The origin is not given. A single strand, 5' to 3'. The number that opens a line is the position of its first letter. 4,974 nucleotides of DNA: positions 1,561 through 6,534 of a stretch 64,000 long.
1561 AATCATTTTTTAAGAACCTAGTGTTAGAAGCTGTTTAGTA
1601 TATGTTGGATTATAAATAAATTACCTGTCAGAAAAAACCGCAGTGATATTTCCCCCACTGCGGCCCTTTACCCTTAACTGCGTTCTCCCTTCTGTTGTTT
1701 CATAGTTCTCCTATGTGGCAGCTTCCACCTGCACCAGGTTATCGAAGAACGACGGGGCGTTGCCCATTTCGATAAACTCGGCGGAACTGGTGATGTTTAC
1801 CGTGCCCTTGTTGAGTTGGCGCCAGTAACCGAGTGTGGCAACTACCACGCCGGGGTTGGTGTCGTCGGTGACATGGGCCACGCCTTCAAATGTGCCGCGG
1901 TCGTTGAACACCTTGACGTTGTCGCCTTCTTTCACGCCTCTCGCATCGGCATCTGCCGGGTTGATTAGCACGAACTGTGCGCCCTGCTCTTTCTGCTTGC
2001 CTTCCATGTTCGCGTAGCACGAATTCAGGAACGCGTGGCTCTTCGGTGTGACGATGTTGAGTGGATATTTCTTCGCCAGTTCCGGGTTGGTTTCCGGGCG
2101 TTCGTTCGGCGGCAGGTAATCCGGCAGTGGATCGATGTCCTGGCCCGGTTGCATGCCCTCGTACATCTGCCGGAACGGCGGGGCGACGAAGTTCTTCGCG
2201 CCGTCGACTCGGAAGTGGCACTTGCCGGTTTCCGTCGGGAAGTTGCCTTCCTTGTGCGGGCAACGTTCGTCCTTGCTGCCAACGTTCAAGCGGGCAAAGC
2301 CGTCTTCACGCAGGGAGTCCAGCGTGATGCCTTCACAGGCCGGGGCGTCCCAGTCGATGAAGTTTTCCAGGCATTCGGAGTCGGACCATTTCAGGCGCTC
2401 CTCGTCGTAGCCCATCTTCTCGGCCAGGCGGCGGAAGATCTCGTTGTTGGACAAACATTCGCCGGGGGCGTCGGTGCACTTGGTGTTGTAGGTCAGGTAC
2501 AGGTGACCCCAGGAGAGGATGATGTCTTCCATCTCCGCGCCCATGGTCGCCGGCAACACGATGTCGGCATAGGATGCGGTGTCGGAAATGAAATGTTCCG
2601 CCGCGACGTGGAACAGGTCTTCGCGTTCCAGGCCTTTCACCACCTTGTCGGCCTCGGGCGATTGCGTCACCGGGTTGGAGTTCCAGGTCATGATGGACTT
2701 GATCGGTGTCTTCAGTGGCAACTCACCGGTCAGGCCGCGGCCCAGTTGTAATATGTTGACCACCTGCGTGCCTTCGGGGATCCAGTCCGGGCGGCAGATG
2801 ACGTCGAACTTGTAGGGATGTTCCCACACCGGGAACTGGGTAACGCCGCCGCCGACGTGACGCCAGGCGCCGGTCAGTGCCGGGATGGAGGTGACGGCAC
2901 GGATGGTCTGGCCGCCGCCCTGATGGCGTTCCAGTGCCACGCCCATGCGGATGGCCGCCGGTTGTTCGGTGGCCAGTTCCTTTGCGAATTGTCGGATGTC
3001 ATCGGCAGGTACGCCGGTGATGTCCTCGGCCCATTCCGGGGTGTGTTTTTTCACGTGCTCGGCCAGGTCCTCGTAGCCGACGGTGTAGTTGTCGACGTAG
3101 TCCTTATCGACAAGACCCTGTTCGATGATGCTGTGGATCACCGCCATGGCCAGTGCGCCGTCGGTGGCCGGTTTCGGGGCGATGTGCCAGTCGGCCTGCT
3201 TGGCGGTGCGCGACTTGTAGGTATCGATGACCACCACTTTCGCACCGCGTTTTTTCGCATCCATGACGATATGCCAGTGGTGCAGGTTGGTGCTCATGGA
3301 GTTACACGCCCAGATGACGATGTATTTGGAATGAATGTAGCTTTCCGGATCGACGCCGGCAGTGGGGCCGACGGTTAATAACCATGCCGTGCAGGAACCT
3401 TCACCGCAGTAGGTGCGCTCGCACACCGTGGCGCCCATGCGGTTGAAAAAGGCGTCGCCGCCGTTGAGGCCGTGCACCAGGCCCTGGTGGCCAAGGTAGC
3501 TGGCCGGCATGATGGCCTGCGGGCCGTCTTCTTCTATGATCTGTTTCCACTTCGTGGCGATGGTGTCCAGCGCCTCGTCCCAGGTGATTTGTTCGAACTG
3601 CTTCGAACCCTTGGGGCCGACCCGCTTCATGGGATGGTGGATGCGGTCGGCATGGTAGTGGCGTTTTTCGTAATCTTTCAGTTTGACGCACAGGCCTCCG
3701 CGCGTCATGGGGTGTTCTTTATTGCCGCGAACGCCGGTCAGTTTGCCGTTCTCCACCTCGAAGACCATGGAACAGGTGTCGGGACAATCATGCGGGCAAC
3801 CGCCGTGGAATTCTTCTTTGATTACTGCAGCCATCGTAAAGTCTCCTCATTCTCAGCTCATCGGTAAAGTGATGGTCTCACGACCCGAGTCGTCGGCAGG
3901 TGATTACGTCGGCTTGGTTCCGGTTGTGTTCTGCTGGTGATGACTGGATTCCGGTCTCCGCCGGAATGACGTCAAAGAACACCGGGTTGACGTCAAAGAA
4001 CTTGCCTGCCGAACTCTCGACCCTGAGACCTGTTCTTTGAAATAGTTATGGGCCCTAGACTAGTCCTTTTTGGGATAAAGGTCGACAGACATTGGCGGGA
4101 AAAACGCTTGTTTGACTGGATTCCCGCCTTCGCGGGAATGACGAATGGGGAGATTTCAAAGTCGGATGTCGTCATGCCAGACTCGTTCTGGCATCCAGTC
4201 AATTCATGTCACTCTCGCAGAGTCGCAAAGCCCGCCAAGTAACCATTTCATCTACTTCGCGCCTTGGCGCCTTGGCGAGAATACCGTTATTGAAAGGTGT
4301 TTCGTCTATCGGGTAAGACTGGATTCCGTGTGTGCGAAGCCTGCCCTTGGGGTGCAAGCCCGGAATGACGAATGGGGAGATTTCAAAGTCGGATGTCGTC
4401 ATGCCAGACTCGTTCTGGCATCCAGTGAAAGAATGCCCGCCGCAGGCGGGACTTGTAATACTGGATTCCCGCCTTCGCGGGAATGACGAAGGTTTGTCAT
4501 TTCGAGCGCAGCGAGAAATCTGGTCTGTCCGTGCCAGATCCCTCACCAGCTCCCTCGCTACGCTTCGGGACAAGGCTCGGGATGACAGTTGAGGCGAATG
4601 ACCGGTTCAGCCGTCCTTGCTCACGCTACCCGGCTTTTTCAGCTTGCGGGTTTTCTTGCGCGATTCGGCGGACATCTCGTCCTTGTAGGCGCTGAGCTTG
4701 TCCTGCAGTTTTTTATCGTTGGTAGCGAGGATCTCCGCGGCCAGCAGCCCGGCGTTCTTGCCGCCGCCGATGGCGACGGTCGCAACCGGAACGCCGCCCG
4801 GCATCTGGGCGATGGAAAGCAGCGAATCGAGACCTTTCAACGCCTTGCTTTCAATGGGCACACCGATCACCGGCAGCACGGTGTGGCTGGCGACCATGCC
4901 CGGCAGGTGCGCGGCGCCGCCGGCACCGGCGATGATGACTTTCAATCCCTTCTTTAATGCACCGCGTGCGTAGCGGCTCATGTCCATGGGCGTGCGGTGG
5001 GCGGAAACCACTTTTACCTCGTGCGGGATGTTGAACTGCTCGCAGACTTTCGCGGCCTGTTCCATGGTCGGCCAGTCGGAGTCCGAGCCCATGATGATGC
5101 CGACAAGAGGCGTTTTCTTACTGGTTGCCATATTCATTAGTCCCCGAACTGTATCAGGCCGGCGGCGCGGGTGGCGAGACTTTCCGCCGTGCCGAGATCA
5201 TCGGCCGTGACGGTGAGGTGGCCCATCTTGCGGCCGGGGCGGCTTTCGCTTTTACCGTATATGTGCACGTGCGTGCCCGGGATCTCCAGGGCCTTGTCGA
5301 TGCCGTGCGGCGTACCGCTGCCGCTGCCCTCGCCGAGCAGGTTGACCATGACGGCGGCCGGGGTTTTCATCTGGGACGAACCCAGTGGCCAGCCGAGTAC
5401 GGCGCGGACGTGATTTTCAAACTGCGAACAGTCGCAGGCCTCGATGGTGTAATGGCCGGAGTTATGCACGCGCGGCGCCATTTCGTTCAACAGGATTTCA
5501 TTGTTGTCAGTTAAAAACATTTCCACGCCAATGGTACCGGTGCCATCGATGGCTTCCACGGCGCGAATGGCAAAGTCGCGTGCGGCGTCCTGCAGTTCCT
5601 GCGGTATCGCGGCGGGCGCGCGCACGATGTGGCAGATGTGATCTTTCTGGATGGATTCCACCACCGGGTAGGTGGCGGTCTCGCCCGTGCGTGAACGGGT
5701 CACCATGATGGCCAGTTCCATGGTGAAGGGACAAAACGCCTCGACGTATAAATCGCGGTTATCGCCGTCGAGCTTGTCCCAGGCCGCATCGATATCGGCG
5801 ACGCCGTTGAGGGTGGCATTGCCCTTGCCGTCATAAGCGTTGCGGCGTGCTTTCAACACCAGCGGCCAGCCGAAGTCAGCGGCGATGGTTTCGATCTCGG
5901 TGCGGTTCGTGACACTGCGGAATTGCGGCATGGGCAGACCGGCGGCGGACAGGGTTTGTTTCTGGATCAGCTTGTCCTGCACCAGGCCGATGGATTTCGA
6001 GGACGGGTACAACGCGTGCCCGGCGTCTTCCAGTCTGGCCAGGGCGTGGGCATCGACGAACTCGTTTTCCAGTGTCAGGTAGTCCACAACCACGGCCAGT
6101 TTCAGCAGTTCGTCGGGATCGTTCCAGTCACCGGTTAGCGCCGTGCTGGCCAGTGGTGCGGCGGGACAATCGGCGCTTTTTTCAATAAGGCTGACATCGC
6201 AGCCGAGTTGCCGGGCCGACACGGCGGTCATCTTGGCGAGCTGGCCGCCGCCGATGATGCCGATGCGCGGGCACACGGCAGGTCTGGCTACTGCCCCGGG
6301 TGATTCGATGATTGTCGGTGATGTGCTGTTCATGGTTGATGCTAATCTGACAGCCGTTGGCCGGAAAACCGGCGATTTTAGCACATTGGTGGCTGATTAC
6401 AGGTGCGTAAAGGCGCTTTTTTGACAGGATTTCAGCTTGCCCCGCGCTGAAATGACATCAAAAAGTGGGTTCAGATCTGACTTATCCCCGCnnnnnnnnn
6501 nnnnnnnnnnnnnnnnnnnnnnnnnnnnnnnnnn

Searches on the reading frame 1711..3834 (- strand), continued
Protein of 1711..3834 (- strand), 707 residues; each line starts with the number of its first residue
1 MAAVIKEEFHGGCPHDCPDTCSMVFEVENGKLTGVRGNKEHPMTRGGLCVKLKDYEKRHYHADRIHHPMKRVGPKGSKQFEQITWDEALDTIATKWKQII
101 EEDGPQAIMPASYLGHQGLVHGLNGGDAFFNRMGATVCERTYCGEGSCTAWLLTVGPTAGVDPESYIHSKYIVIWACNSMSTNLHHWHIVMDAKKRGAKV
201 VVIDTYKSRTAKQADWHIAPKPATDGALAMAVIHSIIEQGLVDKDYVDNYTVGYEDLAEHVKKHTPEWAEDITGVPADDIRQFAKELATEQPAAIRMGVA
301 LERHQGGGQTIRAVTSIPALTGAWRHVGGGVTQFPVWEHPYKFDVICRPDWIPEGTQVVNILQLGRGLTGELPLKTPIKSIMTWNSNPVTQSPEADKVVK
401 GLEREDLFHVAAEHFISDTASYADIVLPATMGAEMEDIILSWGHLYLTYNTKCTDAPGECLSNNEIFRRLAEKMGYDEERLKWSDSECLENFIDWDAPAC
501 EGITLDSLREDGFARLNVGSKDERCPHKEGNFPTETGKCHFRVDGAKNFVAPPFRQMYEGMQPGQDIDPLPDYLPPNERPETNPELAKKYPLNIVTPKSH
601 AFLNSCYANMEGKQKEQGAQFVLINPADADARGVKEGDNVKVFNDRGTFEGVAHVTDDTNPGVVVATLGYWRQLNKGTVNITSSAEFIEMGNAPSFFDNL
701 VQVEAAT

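Call 71: search_protein_families(library=ncbifam, proteins=[L003:12269-14728:+, L003:15020-15613:+, L003:15939-16655:+, L003:16662-17498:+, L003:19541-20392:+], max_evalue=0.001)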
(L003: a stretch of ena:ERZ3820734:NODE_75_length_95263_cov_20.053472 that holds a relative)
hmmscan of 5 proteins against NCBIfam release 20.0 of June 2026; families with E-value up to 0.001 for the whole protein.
L003:12269-14728:+ (820 aa): 1 family
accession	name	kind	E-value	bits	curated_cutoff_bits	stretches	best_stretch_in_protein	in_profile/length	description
NF042941.1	Retron_TIR_antiphage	equivalog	1.7e-10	40.3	600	1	4-100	342-439/464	TIR domain-containing anti-phage reverse transcriptase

L003:15020-15613:+ (198 aa): 0 families

L003:15939-16655:+ (239 aa): 0 families

L003:16662-17498:+ (279 aa): 0 families

L003:19541-20392:+ (284 aa): 0 families

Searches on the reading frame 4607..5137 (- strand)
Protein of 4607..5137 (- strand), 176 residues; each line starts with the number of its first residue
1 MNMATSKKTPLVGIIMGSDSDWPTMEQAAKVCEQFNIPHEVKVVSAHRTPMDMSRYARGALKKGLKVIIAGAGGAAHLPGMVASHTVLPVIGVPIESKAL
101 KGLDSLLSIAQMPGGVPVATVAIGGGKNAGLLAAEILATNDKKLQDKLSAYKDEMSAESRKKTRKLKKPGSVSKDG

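Call 23: search_protein_families(library=pfam, proteins=[window:4607-5137:-])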
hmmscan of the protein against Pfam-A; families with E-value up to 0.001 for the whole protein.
window:4607-5137:- (176 aa): 1 family
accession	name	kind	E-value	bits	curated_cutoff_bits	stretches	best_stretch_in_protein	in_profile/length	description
PF00731.26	AIRC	-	9.6e-68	226.8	30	1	12-157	2-147/148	AIR carboxylase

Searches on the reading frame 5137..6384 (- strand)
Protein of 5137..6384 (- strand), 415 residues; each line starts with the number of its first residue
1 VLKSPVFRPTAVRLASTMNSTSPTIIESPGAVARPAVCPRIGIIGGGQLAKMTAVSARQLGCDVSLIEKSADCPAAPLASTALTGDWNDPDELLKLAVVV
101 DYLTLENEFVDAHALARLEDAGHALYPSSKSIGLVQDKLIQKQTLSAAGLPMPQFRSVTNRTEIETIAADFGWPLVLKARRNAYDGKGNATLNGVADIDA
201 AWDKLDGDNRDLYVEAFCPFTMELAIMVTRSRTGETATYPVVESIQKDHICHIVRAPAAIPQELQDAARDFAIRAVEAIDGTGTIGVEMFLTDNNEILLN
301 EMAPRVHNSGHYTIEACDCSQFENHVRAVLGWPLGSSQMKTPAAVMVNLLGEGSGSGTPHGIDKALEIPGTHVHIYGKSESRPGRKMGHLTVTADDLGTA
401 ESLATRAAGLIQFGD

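Call 23: search_protein_families(library=pfam, proteins=[window:5137-6384:-])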
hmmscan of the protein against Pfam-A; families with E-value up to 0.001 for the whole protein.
window:5137-6384:- (415 aa): 6 families
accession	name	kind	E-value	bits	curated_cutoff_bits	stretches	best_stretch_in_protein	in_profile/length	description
PF02222.28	ATP-grasp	-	8.8e-61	205.1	27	1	144-322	2-179/179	ATP-grasp domain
PF17769.7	PurK_C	-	6.9e-21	74.2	22.6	1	344-401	1-54/56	Phosphoribosylaminoimidazole carboxylase C-terminal domain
PF22660.2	RS_preATP-grasp-like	-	1.5e-20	73.8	27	1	40-136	3-98/98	Ribonucleotide synthetase preATP-grasp domain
PF07478.18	Dala_Dala_lig_C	-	2.7e-06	27.5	24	1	146-303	3-173/204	D-ala D-ala ligase C-terminus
PF21244.3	PurT_C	-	5.6e-06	26.2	26.7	1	360-409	18-66/68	PurT, C-terminal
PF02786.22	CPSase_L_D2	-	1.2e-05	25.3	19.8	1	137-311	1-185/211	Carbamoyl-phosphate synthase L chain, ATP binding domain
